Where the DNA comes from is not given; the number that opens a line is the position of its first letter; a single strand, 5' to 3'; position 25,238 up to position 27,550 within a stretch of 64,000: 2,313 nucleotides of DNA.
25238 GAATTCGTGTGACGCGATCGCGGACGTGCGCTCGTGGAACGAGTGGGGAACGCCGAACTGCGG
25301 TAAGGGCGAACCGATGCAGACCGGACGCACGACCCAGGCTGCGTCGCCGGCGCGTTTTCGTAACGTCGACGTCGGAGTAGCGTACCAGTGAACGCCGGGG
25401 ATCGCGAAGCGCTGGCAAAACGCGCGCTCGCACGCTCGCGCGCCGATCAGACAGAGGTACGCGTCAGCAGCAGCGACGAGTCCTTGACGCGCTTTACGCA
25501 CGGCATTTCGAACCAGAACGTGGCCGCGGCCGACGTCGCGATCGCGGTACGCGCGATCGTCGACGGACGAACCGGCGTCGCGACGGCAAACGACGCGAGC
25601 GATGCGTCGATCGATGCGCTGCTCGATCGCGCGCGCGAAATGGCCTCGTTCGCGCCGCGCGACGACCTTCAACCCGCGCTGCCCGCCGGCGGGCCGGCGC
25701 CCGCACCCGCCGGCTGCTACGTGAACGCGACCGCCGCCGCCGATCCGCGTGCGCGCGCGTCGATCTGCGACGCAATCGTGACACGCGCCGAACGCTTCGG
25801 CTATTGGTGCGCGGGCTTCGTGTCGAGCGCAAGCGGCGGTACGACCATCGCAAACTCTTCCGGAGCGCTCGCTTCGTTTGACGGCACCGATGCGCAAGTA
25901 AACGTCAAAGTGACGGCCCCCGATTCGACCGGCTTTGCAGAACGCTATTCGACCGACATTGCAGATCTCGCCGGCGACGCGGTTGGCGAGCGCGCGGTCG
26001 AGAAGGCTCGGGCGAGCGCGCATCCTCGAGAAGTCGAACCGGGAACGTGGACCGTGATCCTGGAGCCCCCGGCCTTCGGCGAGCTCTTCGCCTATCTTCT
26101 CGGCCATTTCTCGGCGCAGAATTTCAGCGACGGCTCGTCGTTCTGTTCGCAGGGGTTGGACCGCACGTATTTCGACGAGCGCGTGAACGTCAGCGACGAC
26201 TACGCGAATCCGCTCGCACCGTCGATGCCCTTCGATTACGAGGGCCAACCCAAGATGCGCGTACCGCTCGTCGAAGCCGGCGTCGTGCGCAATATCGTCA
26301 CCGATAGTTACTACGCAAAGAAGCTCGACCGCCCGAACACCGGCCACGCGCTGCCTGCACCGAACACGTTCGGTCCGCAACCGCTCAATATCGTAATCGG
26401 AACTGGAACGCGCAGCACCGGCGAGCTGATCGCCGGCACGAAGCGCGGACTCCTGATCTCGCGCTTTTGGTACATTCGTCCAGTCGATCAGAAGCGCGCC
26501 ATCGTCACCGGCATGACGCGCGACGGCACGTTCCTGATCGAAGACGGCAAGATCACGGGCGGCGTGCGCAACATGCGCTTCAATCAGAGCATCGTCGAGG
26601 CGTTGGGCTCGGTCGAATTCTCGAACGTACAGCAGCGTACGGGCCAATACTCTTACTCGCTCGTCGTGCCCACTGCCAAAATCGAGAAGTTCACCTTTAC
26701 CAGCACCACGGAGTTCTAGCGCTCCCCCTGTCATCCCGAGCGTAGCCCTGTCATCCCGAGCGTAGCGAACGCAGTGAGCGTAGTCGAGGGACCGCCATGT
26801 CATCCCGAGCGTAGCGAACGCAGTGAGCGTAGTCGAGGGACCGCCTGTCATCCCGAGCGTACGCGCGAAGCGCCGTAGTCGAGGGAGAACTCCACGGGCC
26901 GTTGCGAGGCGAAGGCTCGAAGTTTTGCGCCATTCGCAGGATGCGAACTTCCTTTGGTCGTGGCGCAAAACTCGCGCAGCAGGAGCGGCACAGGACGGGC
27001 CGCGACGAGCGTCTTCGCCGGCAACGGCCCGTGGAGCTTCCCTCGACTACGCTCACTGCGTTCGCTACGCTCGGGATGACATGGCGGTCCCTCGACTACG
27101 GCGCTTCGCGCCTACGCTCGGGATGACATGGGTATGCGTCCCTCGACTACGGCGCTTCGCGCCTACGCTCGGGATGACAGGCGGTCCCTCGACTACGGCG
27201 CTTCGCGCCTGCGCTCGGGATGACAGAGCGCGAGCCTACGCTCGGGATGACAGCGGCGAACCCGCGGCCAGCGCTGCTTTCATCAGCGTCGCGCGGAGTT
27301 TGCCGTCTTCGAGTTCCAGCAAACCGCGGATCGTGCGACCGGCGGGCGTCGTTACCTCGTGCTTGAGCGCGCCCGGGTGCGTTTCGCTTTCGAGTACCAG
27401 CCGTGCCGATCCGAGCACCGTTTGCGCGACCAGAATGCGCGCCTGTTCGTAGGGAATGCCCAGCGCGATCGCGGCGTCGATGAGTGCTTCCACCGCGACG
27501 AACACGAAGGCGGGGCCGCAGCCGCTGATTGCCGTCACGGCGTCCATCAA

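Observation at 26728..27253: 526-bp composite palindromic island: inverted arrays of a ~45-nt repeat flanking a nested-hairpin core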

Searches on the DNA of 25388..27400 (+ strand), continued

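Call 96: search_rna_families(sources=[L144, L124], threshold=evalue, max_evalue=5)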
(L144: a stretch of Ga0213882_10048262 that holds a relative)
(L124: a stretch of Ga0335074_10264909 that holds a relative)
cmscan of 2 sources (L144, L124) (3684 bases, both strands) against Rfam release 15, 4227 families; matches with E-value up to 5: 2.
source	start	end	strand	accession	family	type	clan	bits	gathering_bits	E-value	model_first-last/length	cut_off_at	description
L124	604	756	-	RF00305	snoZ248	Gene; snRNA; snoRNA; CD-box;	-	22.1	120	0.56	1-137/137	no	Small nucleolar RNA Z248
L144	832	903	-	RF01144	sR17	Gene; snRNA; snoRNA; CD-box;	-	17.6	36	0.75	1-55/55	no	Small nucleolar RNA sR17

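Call 104: search_with_rna_model(model_id=R1, sources=[L192, L193, L194], max_evalue=1)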
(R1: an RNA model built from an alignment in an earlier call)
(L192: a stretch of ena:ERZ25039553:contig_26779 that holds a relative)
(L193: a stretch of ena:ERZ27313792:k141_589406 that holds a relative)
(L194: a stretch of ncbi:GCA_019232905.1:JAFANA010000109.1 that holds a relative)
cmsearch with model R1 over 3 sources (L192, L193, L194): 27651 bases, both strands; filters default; matches with E-value up to 1: 3.
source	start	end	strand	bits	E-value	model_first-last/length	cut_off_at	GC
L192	5236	5385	-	166.7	4.4e-42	1-150/150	no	0.63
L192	5295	5357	+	17.8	0.0042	29-91/150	no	0.56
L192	5475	5516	+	11.1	0.23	1-150/150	no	0.55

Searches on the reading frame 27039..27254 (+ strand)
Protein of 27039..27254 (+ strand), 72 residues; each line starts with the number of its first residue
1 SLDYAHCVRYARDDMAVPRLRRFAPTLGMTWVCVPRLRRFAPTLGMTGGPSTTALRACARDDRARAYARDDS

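Call 68: find_homologous_proteins(query=window:27039-27254:+, max_evalue=0.001)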
Query seq(72 aa): 4 candidates shared short words with the query, none scored E <= 0.001.
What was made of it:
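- Tried and rejected: The translated right arm found no protein (call 68).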
